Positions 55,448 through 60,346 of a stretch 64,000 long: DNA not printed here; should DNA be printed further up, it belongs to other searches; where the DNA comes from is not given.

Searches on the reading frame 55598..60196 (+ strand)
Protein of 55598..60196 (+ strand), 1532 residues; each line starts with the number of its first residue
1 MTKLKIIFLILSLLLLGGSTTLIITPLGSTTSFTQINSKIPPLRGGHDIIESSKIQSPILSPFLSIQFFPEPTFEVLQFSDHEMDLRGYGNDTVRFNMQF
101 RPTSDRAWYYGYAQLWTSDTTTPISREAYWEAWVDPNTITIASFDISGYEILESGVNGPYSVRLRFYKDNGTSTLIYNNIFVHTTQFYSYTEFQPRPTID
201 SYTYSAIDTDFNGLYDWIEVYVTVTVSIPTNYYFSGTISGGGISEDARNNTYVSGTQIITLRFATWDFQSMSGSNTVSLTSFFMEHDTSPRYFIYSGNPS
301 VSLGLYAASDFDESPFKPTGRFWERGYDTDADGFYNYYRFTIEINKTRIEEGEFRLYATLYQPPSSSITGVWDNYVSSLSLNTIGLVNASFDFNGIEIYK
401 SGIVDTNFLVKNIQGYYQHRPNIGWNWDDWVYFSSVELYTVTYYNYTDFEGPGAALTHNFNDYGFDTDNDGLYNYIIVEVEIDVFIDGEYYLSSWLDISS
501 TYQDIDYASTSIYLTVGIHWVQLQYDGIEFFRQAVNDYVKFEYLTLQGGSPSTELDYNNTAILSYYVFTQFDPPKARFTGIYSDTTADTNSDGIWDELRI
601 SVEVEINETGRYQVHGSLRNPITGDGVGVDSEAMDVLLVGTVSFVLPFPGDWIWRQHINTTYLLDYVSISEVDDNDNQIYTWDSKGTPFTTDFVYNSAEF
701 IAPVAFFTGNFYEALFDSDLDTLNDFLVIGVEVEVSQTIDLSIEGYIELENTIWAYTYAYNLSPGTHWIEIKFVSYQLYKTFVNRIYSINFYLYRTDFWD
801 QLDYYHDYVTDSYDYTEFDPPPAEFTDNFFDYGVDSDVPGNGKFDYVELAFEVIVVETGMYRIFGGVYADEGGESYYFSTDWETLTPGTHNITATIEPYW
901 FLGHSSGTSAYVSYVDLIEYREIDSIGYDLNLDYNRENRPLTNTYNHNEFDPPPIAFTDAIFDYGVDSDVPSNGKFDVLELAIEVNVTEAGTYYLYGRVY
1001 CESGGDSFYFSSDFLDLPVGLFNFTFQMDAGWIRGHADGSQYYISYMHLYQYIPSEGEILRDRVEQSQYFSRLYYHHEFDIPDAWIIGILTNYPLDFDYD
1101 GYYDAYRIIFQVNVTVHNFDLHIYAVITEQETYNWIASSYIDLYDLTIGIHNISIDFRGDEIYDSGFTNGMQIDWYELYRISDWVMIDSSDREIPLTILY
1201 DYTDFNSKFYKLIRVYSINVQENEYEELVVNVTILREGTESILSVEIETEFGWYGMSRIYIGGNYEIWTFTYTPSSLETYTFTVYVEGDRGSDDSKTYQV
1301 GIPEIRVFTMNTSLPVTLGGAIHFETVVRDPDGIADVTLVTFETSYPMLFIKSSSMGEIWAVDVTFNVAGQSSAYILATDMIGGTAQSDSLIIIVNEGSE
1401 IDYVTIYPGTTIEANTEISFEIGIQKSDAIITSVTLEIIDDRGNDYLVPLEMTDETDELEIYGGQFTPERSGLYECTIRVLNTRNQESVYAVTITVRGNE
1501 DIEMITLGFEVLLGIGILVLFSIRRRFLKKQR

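Call 10: search_protein_families(library=pfam, proteins=[window:55598-60196:+], max_evalue=0.001)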
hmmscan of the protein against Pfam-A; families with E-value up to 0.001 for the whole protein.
window:55598-60196:+ (1532 aa): 1 family
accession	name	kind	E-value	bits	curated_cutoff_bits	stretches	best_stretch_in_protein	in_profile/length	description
PF20943.3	DUF4785_3rd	-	7.8e-06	26.4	24.5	0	596-669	13-87/106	Domain of unknown function (DUF4785) C-terminal domain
